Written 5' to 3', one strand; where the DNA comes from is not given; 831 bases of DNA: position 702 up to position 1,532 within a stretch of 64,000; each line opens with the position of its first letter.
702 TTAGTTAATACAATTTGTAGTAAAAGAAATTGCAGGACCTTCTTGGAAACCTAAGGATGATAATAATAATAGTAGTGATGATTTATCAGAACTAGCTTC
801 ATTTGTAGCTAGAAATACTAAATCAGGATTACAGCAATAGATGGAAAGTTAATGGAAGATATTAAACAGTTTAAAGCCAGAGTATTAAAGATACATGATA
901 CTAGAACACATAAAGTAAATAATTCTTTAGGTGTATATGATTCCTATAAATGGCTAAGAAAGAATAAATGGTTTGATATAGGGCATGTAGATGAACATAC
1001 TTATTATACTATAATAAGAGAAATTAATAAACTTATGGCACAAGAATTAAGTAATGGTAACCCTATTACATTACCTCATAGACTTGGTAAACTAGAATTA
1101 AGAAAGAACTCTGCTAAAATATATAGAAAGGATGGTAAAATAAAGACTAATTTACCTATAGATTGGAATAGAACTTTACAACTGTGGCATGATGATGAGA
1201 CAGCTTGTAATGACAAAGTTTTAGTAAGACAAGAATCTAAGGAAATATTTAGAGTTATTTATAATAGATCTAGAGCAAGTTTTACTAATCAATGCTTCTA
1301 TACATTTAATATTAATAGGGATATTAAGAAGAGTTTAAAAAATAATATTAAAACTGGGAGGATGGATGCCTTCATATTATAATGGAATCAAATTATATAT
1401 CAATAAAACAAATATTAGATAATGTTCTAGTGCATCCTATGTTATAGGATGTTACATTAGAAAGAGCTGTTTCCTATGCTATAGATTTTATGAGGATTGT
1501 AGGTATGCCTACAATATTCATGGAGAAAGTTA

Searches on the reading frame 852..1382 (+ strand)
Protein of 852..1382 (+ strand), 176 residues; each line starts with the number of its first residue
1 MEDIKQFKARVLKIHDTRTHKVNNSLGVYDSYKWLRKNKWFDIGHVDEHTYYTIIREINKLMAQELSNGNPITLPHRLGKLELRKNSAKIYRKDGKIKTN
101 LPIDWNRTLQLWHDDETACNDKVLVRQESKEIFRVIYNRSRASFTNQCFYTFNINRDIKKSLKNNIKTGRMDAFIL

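Call 6: search_protein_families(library=phrogs, proteins=[window:852-1379:+], max_evalue=0.01)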
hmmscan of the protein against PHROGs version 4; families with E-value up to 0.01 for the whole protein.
seq(176 aa): 1 family
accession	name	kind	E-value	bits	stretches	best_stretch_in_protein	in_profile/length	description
phrog_12177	-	unknown function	1.1e-23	84.9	1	23-170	9-158/164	-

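Call 7: search_protein_families(library=pfam, proteins=[window:852-1379:+], max_evalue=0.1)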
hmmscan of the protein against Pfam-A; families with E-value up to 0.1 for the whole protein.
seq(176 aa): 2 families
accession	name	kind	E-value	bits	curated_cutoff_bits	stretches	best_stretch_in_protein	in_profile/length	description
PF00216.26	Bac_DNA_binding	-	0.052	14.2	22.4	0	50-92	20-61/90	Bacterial DNA-binding protein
PF06138.17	Chordopox_E11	-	0.098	13.5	27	0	125-167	53-94/126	Chordopoxvirus E11 protein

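Call 8: search_dna_similar(query=window:852-1379:+, collection=phages, mode=protein, max_rows=60, max_evalue=0.001)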
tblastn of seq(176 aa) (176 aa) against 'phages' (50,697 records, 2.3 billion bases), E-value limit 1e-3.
Records with a match: 54; places in all: 54; records where one place covers at least 80% of the query: 52.
Best place of each record, by identity: <60% 54.
By first word of the organism name: Bacteroides 30; uncultured 16; IAS 2; Cellulophaga 2; bajarodcaudo 1; Kehishuvirus 1; Kolpuevirus 1; Dulem 1.
By host as written in the record: Bacteroides intestinalis DSM 108646 25; - 17; Homo sapiens 2; Bacteroides intestinalis APC919/174 2; Bacteroides cellulosilyticus 2; Bacteroides thetaiotaomicron VPI-5484 2; Cellulophaga baltica #14 2; Bacteroides thetaiotaomicron VPI-5486 1; and 1 more.
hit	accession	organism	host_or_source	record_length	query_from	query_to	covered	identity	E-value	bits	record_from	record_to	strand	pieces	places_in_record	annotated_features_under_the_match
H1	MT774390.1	uncultured phage cr85_1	human feces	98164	5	174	97%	55.6%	7e-61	208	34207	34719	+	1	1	HU/IHF-like protein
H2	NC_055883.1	uncultured phage cr85_1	human feces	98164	5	174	97%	55.6%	7e-61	208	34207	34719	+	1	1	HU/IHF-like protein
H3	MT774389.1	uncultured phage cr116_1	human feces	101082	7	176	97%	52.9%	3e-56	195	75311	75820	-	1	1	HU/IHF-like protein | lysozyme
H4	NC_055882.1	uncultured phage cr116_1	human feces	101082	7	176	97%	52.9%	3e-56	195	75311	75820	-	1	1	HU/IHF-like protein | VOG4565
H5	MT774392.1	uncultured phage cr128_1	human feces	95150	5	175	97%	52.3%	6e-52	182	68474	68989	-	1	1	HU/IHF-like protein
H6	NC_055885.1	uncultured phage cr128_1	human feces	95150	5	175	97%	52.3%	6e-52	182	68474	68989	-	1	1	HU/IHF-like protein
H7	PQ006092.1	bajarodcaudo virus 1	Chaetodipus spinatus feces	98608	5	174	97%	51.5%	2e-54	190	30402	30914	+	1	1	hypothetical protein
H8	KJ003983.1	IAS virus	Homo sapiens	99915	6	176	97%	50.9%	4e-56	195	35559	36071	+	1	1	record has no annotation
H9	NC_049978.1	IAS virus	Homo sapiens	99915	6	176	97%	50.9%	4e-56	195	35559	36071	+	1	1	HU/IHF-like protein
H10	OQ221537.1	Bacteroides phage PhiCrAssBcn2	Bacteroides intestinalis DSM 108646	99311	1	173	98%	49.7%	3e-46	167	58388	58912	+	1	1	HU/IHF-like protein | hypothetical protein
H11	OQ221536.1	Bacteroides phage PhiCrAssBcn1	Bacteroides intestinalis DSM 108646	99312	1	173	98%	49.7%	3e-46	167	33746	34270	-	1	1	HU/IHF-like protein | hypothetical protein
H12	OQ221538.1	Bacteroides phage PhiCrAssBcn3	Bacteroides intestinalis DSM 108646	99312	1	173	98%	49.7%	3e-46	167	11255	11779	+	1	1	HU/IHF-like protein | hypothetical protein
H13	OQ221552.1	Bacteroides phage PhiCrAssBcn17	Bacteroides intestinalis DSM 108646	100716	1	173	98%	49.7%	3e-46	167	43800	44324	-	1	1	HU/IHF-like protein | hypothetical protein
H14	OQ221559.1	Bacteroides phage PhiCrAssBcn24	Bacteroides intestinalis DSM 108646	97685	1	173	98%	49.7%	2e-45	164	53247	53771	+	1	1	HU/IHF-like protein | hypothetical protein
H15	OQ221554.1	Bacteroides phage PhiCrAssBcn19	Bacteroides intestinalis DSM 108646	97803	1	173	98%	49.7%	2e-45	164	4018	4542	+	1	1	HU/IHF-like protein | hypothetical protein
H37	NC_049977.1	Bacteroides phage crAss001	Bacteroides intestinalis APC919/174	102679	4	176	98%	48.6%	9e-44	159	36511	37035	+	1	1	HU/IHF-like protein | endonuclease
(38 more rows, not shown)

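Call 10: get_annotated_region(hit=H9, flank=8000)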
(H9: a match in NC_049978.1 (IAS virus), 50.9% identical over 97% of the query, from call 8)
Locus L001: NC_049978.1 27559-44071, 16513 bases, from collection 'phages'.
description: IAS virus, complete genome.
organism: IAS virus (NCBI taxid 1450749)
taxonomy: Viruses; Duplodnaviria; Heunggongvirae; Uroviricota; Caudoviricetes; Crassvirales; Steigviridae; Asinivirinae; Paundivirus; Paundivirus hollandii
host: Homo sapiens; source: stool samples; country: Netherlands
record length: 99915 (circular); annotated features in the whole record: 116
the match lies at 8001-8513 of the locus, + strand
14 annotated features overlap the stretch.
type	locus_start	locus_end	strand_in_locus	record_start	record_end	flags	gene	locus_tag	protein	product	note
CDS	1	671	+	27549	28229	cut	-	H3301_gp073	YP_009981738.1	hypothetical protein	-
CDS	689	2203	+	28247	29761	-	-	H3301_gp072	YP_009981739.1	major head protein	-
CDS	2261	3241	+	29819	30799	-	-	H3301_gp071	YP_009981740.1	double-stranded DNA binding domain protein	-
CDS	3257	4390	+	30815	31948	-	-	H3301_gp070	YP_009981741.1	structural protein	-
CDS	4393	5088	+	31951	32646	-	-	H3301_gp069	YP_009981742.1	hypothetical protein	-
CDS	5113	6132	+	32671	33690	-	-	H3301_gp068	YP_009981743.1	hypothetical protein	-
CDS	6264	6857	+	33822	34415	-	-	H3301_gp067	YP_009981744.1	tetratricopeptide repeat containing protein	-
CDS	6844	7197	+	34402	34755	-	-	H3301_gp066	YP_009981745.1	hypothetical protein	-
CDS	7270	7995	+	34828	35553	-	-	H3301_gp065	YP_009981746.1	hypothetical protein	-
CDS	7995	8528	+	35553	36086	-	-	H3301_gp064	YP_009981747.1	HU/IHF-like protein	-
CDS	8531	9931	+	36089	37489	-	-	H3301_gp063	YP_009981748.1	SGNH_hydrolase domain containing protein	-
CDS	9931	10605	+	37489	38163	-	-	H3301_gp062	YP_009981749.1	tail tubular protein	-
CDS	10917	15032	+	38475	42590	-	-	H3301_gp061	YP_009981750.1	virion structural protein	-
CDS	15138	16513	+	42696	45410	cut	-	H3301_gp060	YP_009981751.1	transmembrane protein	-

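Call 11: get_annotated_region(hit=H2, flank=8000)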
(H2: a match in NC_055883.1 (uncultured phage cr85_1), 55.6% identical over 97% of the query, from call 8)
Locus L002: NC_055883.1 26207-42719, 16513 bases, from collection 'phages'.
description: CrAssphage cr85_1, complete genome.
organism: uncultured phage cr85_1 (NCBI taxid 2772074)
taxonomy: Viruses; Duplodnaviria; Heunggongvirae; Uroviricota; Caudoviricetes; Crassvirales; Steigviridae; Asinivirinae; Kahnovirus; Kahnovirus oralis
host: -; source: human feces; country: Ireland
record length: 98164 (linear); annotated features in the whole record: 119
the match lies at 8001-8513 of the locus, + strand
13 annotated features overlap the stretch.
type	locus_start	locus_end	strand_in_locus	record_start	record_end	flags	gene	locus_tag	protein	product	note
CDS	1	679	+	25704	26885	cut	-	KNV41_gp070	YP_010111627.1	hypothetical protein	gp_24226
CDS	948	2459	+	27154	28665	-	-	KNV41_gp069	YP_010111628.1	major head protein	gp_24227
CDS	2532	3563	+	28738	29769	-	-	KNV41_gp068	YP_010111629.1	double-stranded DNA binding domain protein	gp_24228; Contains double-stranded DNA binding domain [phiCrAss001]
CDS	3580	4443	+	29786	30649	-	-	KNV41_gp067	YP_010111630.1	hypothetical protein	gp_24229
CDS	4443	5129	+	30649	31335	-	-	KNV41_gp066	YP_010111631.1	hypothetical protein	gp_24230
CDS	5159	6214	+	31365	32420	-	-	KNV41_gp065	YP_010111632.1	hypothetical protein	gp_24231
CDS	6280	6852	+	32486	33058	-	-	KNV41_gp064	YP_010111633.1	hypothetical protein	gp_24232; Contains tetratricopeptide repeat [phiCrAss001]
CDS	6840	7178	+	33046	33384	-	-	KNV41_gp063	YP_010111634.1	hypothetical protein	gp_24233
CDS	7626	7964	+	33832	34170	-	-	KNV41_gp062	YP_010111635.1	hypothetical protein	gp_24234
CDS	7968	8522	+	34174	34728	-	-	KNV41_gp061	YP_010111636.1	HU/IHF-like protein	gp_24235; HU/IHF-like [phiCrAss001]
CDS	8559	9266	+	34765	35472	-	-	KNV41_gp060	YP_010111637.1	tail tubular protein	gp_24236; Tail tubular protein [phiCrAss001]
CDS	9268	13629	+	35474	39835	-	-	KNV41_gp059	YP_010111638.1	virion structural protein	gp_24237; Phage stabilization protein [phiCrAss001]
CDS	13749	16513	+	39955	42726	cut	-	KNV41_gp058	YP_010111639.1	hypothetical protein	gp_24238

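Call 12: get_annotated_region(hit=H37, flank=8000)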
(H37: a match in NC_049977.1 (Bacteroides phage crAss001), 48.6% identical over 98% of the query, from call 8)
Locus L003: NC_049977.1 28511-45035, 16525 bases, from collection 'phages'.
description: Bacteroides phage crAss001, complete genome.
organism: Bacteroides phage crAss001 (NCBI taxid 2301731)
taxonomy: Viruses; Duplodnaviria; Heunggongvirae; Uroviricota; Caudoviricetes; Crassvirales; Steigviridae; Asinivirinae; Kehishuvirus; Kehishuvirus primarius
host: Bacteroides intestinalis APC919/174; source: -; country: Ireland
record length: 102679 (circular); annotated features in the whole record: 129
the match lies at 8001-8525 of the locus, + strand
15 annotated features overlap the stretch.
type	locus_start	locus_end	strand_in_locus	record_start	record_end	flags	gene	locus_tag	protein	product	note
CDS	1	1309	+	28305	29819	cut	-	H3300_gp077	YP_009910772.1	major head protein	Gp32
CDS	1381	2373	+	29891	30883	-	-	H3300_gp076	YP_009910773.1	double-stranded DNA binding domain containing protein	Gp33; contains double-stranded DNA binding domain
CDS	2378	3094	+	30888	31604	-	-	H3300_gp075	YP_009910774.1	hypothetical protein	Gp34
CDS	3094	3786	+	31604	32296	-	-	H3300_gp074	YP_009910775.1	hypothetical protein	Gp35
CDS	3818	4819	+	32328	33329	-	-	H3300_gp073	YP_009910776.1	hypothetical protein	Gp36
CDS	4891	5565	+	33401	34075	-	-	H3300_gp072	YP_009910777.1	homing endonuclease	Gp37; group I intron endonuclease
CDS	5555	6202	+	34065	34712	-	-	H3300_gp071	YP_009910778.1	tetratricopeptide repeat containing protein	Gp38; contains tetratricopeptide repeat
CDS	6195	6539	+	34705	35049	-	-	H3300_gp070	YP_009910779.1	hypothetical protein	Gp39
CDS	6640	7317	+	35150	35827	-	-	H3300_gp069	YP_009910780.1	hypothetical protein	Gp40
CDS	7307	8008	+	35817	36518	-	-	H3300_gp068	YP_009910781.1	endonuclease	Gp41; group I intron endonuclease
CDS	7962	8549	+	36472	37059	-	-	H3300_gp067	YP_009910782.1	HU/IHF-like protein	Gp42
CDS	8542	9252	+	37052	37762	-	-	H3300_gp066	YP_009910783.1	tail tubular protein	Gp43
CDS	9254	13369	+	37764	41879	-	-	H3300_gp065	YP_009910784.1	virion structural protein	Gp44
CDS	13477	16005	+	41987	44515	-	-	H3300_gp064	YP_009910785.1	putative transmembrane protein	Gp45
CDS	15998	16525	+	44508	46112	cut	-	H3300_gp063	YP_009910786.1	hypothetical protein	Gp46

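Call 15: find_related_loci(query=window:852-1379:+, collection=viral_contigs, flank=10000)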
Query seq(176 aa) (176 aa) in viral_contigs; peptide patterns used: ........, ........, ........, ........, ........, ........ (x = any residue, [..] = any of these).
30 stretches matched a pattern; 26 encode a relative of the query (tblastn E <= 1e-3); 26 distinct loci.
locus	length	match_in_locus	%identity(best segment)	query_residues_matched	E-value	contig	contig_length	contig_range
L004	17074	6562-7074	56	5-174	5e-65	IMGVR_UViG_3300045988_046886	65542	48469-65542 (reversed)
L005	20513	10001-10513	56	5-174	3e-65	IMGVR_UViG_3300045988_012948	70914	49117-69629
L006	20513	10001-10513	56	5-174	1e-64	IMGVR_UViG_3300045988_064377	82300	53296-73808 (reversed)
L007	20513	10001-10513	56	5-174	1e-64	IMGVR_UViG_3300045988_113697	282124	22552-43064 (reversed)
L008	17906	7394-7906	56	5-174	2e-64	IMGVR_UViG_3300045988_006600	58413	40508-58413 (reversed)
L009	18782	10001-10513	56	5-174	2e-64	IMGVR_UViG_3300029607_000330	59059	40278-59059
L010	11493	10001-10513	56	5-174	2e-64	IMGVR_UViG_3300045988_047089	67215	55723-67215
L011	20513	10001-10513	56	5-174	2e-64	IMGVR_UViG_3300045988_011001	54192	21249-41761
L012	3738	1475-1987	55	5-174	4e-64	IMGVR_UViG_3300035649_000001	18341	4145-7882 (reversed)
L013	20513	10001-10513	56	5-174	3e-64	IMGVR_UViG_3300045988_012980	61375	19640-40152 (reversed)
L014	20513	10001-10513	55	5-174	9e-64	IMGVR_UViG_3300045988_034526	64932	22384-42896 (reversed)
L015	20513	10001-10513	55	5-174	1e-63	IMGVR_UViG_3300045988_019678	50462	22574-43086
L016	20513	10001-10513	55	5-174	7e-62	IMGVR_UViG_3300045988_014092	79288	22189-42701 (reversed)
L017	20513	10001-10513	55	5-174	5e-62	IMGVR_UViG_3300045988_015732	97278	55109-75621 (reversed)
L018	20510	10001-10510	55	6-174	4e-61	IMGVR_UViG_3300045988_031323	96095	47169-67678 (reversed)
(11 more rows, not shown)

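Call 19: find_encoding_contigs(protein=window:852-1382:+, flank=10000, max_places=10)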
Protein window:852-1382:+ (176 aa): 1 contig read that carries it; 1 place shown.
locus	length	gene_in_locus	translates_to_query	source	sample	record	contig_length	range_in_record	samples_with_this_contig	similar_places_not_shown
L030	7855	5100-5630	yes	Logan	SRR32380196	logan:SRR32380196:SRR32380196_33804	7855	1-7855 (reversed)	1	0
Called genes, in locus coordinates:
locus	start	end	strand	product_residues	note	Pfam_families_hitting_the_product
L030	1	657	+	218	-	?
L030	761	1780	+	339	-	-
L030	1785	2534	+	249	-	PF25710:CrAss_Ring_3_4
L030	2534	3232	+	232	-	PF25710:CrAss_Ring_3_4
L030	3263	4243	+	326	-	PF25650:crAss_AuxCP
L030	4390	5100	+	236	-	PF25702:CrAss_Ring_2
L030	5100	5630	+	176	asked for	-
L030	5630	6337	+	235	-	PF24228:CrAss_Ring_1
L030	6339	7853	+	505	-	?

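Call 24: find_related_loci(query=A1, collection=viral_contigs, flank=10000)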
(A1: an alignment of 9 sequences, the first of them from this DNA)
Query A1 (176 aa) in viral_contigs; peptide patterns used: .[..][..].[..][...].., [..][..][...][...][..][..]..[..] (x = any residue, [..] = any of these).
392 stretches matched a pattern; 274 encode a relative of the query (tblastn E <= 1e-3); the best 80 are kept; 80 distinct loci.
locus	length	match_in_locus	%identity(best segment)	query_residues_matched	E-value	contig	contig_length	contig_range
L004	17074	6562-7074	56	5-174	2e-64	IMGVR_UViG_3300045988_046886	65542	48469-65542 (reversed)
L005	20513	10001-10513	56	5-174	1e-64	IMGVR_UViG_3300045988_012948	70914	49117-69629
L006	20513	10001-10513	56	5-174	3e-64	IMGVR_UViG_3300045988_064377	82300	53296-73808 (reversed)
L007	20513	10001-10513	56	5-174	3e-64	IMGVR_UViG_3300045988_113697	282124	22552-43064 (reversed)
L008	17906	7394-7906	56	5-174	5e-64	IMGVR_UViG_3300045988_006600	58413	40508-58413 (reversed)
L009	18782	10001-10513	56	5-174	5e-64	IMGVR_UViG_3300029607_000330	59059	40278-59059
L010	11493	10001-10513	56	5-174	5e-64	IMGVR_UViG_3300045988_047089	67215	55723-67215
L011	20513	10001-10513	56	5-174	5e-64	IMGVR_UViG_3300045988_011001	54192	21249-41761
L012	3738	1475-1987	55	5-174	1e-63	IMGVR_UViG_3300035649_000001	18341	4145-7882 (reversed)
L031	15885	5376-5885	58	8-176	1e-63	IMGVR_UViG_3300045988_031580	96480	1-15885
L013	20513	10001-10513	56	5-174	8e-64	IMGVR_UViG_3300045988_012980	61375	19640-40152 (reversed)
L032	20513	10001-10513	56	5-174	1e-63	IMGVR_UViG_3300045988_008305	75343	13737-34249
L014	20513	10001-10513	55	5-174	3e-63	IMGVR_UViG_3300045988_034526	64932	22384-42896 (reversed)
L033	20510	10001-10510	58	8-176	4e-63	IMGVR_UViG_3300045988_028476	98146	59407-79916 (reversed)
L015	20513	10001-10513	55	5-174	4e-63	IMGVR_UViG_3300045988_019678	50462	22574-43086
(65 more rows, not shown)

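Call 27: find_related_loci(query=A1, collection=metagenome_contigs, flank=10000)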
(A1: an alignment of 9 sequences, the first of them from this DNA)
Query A1 (176 aa) in metagenome_contigs; peptide patterns used: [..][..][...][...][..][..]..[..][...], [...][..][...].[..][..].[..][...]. (x = any residue, [..] = any of these).
513 stretches matched a pattern; 310 encode a relative of the query (tblastn E <= 1e-3); the best 80 are kept; 80 distinct loci.
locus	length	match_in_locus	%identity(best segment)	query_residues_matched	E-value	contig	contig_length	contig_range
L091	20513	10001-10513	56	5-174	2e-64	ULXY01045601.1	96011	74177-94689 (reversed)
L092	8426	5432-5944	56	5-174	4e-64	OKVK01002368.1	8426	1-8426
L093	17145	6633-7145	56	5-174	4e-64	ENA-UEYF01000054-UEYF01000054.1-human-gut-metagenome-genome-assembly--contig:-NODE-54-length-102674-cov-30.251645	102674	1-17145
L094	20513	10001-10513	56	5-174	4e-64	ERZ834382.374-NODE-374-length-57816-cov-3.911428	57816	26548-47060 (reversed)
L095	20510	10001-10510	58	8-176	6e-64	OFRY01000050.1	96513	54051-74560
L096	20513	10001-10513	55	5-174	6e-64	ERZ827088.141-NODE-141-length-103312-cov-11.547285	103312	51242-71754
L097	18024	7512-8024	56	5-174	5e-64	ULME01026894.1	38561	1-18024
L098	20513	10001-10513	56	5-174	4e-64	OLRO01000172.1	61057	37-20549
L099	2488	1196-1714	58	5-176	1e-64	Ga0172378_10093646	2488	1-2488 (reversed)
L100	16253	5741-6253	56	5-174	4e-64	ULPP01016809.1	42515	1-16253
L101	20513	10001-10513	56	5-174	4e-64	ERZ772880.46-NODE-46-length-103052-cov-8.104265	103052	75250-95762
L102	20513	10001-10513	56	5-174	4e-64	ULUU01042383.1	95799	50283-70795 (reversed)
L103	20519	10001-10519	55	5-176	1e-63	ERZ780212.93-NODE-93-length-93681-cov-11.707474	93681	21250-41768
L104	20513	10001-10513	55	5-174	1e-63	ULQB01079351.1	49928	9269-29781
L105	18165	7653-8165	56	5-174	1e-63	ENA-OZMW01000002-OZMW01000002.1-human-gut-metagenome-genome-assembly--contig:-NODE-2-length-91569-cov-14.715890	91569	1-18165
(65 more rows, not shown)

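Call 30: search_solved_structures(query=A1, max_evalue=1, show_alignments=2)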
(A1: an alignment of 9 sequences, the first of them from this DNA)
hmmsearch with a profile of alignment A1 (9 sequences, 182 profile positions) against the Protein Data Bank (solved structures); distinct sequences matched with E-value up to 1: 5.
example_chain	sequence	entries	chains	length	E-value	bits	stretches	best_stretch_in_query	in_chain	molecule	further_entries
1rkb_A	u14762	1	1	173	0.14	15.1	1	119-164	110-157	Protein AD-004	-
3iij_A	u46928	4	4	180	0.15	15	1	119-164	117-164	Coilin-interacting nuclear ATPase protein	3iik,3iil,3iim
5jzv_A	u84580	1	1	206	0.19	14.6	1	119-164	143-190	Adenylate kinase isoenzyme 6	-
2c4f_T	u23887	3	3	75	0.79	12.6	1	120-173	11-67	TISSUE FACTOR PRECURSOR | Tissue factor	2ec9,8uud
1dan_T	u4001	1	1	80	0.87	12.5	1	120-173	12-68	SOLUBLE TISSUE FACTOR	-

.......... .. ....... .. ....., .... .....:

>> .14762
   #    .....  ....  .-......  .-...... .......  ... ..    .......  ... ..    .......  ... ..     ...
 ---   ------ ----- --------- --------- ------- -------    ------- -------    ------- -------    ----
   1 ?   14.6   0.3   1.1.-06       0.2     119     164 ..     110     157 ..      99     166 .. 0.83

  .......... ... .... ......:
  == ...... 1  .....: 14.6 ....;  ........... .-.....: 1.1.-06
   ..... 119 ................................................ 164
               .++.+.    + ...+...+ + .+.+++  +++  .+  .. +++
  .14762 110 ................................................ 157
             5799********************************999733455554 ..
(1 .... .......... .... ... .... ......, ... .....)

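Call 40: search_protein_families(library=pfam, alignment_id=A1, max_evalue=1)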
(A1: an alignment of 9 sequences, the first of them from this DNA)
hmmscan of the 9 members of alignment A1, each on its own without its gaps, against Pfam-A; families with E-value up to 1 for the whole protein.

A. member 1, seq(176 aa): 2 families
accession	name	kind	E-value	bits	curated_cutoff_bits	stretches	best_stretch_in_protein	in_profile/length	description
PF00216.26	Bac_DNA_binding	-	0.052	14.2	22.4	1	50-92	20-61/90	Bacterial DNA-binding protein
PF06138.17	Chordopox_E11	-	0.098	13.5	27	1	125-167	53-94/126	Chordopoxvirus E11 protein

B. families by the number of members that match (of 9 scanned): 7 families
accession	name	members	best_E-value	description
PF14908.11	HU-CCDC81_euk_1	1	0.0053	CCDC81 eukaryotic HU domain 1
PF14330.11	DUF4387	1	0.021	Domain of unknown function (DUF4387)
PF19310.4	TOP_N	1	0.03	Neurolysin/Thimet oligopeptidase, N-terminal domain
PF00216.26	Bac_DNA_binding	1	0.052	Bacterial DNA-binding protein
PF18903.5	DUF5659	1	0.052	Domain of unknown function (DUF5659)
PF06138.17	Chordopox_E11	1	0.098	Chordopoxvirus E11 protein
PF07568.18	HisKA_2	1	0.13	Histidine kinase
